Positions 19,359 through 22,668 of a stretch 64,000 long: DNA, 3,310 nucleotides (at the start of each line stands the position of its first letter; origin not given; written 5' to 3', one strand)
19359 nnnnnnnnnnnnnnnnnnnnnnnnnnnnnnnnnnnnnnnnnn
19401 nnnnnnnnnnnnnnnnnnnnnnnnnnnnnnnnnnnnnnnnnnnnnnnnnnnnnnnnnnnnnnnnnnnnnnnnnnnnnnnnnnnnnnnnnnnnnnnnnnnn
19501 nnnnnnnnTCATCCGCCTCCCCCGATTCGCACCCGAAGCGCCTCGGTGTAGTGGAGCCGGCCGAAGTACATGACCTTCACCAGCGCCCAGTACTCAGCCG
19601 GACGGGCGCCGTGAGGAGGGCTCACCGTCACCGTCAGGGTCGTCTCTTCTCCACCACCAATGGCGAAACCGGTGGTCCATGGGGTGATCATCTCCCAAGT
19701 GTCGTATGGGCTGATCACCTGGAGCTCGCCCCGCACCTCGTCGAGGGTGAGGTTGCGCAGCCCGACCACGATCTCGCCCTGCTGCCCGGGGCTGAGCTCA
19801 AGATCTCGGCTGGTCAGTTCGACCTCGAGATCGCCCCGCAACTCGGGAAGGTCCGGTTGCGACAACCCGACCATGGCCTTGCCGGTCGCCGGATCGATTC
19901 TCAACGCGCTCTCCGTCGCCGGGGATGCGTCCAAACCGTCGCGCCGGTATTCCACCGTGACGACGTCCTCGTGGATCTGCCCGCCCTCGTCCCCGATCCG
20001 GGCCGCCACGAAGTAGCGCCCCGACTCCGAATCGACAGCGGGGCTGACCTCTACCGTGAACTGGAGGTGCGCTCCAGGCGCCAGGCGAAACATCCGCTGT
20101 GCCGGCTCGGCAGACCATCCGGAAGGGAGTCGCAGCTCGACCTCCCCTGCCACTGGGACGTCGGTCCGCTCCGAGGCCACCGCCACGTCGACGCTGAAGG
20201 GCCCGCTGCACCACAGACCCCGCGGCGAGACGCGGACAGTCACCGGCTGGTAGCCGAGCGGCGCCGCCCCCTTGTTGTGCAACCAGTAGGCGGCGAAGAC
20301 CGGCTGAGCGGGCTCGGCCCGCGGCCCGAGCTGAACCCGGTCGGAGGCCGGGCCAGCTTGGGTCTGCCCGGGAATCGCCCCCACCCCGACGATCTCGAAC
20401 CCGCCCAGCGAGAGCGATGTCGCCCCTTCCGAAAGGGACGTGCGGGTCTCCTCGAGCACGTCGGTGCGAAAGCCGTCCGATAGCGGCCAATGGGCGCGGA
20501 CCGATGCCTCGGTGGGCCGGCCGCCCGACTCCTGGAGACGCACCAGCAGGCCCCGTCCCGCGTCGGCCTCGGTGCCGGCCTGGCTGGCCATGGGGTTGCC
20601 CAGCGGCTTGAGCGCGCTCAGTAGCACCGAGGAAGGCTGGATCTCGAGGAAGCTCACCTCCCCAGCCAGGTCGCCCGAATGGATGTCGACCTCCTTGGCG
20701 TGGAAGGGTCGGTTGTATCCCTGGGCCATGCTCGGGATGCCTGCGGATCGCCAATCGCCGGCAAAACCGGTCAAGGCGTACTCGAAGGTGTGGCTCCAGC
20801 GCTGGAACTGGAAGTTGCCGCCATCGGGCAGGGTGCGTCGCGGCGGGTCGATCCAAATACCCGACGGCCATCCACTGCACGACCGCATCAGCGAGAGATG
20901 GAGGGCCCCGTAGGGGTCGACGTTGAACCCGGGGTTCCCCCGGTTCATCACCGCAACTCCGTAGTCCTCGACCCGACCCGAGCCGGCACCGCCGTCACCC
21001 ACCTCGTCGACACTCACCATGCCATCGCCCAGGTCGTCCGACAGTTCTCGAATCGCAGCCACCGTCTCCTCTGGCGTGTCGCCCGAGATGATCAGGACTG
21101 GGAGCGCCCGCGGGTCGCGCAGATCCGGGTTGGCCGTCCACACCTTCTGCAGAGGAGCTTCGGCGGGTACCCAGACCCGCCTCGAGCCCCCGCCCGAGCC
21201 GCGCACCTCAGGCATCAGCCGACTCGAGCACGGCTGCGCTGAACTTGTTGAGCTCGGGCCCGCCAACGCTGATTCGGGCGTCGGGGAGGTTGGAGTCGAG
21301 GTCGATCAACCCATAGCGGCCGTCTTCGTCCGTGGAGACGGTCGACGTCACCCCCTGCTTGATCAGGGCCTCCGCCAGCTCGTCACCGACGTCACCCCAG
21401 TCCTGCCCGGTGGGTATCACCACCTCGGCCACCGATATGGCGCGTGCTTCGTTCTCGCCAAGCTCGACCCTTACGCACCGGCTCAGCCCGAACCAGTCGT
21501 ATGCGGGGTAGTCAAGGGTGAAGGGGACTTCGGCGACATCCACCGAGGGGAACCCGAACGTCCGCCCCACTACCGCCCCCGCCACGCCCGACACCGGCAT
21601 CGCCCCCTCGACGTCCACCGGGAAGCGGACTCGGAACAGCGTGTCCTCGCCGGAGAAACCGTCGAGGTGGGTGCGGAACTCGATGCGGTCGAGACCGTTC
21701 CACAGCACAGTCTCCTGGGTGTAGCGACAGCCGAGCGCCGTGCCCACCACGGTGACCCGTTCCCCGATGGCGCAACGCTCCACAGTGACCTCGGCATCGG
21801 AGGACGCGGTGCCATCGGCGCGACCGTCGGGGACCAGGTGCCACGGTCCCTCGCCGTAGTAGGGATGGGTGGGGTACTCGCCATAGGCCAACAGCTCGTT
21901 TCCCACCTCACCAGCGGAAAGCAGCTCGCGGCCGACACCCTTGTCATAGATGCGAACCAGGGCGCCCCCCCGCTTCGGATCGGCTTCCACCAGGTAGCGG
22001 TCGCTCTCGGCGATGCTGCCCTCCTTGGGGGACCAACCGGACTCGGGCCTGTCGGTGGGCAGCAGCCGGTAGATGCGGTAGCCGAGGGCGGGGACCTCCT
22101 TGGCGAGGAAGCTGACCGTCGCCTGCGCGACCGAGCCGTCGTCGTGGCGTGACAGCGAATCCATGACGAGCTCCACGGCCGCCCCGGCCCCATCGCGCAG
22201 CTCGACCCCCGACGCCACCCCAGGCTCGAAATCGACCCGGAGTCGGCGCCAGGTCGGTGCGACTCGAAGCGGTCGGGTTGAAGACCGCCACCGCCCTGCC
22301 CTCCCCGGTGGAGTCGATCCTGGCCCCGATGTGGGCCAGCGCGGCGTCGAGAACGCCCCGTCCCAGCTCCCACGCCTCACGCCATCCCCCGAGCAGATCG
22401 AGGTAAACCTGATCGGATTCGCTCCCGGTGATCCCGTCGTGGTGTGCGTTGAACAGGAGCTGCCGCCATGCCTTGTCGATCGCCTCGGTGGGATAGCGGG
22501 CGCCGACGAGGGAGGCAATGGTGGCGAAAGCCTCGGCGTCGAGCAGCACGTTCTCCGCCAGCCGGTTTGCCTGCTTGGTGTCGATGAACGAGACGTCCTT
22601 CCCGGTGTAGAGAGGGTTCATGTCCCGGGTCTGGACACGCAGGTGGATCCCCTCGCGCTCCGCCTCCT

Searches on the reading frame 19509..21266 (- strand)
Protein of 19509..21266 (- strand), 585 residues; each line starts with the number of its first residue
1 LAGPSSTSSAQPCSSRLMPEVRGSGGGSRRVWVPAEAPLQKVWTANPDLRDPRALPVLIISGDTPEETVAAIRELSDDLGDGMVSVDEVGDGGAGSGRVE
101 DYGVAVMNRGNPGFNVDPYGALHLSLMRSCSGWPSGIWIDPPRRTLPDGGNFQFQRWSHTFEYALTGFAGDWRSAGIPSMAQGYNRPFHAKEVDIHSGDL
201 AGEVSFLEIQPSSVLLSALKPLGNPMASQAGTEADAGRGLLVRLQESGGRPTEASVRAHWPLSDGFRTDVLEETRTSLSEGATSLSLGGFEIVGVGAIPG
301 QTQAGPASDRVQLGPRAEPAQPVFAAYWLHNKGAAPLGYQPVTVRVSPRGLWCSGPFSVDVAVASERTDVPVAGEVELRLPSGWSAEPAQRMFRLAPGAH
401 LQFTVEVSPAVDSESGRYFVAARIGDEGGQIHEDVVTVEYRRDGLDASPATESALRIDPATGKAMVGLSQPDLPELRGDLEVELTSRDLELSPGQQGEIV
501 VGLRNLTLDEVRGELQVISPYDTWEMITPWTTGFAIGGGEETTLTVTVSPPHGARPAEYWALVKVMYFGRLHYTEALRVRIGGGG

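Call 46: search_protein_families(library=pfam, proteins=[window:19509-21266:-], max_evalue=0.0001)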
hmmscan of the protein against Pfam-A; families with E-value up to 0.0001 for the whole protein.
window:19509-21266:- (585 aa): 1 family
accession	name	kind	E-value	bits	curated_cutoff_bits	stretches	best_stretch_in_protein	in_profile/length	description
PF10633.15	NPCBM_assoc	-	2.6e-13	50.4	24.4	1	358-424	8-75/78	NPCBM-associated, NEW3 domain of alpha-galactosidase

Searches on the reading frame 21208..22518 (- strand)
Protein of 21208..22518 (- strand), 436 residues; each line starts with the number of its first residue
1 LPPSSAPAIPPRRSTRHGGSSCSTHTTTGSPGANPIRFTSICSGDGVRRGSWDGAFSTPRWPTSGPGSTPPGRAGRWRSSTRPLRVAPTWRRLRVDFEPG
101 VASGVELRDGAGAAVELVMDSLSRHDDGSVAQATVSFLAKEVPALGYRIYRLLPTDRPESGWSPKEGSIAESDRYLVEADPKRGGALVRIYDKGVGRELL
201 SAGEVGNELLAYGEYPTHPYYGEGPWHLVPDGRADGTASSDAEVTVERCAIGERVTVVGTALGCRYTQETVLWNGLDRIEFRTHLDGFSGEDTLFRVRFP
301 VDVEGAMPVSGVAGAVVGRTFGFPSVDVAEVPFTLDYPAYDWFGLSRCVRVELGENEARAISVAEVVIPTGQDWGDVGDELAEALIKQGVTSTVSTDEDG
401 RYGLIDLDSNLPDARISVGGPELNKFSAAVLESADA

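Call 46: search_protein_families(library=pfam, proteins=[window:21208-22518:-], max_evalue=0.0001)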
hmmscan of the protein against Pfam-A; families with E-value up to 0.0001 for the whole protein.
window:21208-22518:- (436 aa): 1 family
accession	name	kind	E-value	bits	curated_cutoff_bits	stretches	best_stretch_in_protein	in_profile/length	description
PF07748.19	Glyco_hydro_38C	-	1.4e-11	45.5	25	1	183-305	13-130/206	Glycosyl hydrolases family 38 C-terminal domain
